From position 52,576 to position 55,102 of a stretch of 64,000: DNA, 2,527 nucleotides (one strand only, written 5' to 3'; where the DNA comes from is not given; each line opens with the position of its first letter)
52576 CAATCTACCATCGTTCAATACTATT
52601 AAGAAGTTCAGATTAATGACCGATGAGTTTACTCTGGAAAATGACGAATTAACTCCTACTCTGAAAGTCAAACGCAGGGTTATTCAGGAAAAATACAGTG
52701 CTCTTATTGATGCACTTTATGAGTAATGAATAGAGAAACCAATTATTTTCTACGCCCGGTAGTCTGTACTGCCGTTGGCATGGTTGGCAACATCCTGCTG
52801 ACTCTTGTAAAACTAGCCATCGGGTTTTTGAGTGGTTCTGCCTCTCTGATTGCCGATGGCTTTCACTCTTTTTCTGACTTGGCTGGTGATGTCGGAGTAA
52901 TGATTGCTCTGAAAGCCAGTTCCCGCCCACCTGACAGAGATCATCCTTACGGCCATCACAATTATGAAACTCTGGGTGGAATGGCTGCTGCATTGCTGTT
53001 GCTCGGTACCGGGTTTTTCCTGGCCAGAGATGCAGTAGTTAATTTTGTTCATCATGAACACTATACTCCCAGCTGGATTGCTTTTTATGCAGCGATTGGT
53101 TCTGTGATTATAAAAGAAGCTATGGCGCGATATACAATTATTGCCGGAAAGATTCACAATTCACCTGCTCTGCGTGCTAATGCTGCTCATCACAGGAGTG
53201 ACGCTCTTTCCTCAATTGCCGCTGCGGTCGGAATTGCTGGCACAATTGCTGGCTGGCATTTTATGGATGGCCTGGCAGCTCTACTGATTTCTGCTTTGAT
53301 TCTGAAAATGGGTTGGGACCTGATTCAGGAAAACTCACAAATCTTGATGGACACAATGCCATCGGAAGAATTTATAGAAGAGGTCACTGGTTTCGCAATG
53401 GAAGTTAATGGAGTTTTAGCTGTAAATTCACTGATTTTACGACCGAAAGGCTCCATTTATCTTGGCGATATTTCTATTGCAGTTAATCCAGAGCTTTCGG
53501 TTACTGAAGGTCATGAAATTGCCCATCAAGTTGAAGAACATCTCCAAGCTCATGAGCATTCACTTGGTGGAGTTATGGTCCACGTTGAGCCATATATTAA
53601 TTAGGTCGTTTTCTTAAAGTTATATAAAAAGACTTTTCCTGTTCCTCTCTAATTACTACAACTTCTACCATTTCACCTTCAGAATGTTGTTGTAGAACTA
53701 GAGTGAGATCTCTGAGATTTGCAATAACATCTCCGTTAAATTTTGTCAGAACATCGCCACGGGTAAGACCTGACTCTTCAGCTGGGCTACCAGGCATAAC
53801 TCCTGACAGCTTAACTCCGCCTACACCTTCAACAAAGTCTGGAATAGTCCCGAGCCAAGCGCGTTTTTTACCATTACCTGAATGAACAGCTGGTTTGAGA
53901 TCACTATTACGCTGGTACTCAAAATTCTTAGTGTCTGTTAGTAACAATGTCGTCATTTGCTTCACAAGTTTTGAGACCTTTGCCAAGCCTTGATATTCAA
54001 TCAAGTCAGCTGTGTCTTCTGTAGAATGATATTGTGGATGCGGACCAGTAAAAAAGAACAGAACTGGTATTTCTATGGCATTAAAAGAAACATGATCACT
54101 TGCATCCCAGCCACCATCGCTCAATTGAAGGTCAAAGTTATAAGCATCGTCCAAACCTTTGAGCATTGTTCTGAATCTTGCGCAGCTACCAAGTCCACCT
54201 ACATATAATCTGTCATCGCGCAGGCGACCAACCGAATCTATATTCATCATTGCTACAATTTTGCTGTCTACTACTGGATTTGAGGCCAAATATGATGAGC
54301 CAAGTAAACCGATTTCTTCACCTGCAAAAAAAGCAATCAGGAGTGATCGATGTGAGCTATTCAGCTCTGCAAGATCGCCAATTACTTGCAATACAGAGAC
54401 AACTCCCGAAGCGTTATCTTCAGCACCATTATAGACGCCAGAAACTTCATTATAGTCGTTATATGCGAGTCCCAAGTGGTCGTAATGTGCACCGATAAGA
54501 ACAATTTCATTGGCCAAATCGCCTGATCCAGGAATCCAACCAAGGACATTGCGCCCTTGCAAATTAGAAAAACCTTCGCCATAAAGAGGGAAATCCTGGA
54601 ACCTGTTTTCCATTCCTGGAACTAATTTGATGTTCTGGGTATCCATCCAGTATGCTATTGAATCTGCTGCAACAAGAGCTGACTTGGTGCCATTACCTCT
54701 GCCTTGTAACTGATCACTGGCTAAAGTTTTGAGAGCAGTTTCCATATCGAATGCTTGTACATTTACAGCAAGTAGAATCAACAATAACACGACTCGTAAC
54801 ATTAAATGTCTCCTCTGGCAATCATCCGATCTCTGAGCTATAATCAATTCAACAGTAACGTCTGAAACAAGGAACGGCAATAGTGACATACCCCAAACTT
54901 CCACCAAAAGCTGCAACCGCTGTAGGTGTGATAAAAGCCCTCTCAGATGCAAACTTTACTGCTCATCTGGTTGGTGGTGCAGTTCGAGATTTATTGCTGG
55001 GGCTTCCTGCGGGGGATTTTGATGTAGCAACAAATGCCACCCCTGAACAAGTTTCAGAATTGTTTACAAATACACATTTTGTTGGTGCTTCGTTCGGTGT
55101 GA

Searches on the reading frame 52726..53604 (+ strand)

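Call 37: search_protein_families(library=pfam, proteins=[window:52726-53604:+], max_evalue=0.000001)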
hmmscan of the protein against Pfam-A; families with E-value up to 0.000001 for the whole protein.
window:52726-53604:+ (292 aa): 2 families
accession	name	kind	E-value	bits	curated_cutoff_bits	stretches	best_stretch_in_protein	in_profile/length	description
PF01545.26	Cation_efflux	-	2.5e-52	178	26.6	1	17-208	3-198/198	Cation efflux family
PF16916.11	ZT_dimer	-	3.7e-16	59.3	26.7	1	212-290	1-78/78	Dimerisation domain of Zinc Transporter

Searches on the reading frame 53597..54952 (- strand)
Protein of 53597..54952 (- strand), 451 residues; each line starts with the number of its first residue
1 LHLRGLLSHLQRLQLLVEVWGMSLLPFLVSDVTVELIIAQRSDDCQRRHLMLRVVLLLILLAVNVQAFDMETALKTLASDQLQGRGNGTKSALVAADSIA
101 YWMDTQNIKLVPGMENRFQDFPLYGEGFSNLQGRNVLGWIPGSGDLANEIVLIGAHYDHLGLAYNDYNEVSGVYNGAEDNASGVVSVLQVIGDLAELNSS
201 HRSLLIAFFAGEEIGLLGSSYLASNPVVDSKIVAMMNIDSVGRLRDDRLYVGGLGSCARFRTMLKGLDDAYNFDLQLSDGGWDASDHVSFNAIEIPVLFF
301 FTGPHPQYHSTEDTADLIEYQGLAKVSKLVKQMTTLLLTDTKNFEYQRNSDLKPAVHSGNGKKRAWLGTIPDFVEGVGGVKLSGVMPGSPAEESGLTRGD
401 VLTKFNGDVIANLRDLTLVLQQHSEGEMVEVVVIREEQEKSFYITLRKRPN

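Call 37: search_protein_families(library=pfam, proteins=[window:53597-54952:-], max_evalue=0.000001)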
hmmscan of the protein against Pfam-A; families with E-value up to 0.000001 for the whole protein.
window:53597-54952:- (451 aa): 3 families
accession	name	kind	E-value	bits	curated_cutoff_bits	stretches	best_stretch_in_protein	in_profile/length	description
PF04389.22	Peptidase_M28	-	5.5e-36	124.5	21.3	1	135-332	1-191/193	Peptidase family M28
PF13180.12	PDZ_2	-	7.6e-11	42.6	27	1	379-446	13-80/80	PDZ domain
PF17820.7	PDZ_6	-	3.5e-08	33.5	27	1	383-433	3-52/54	PDZ domain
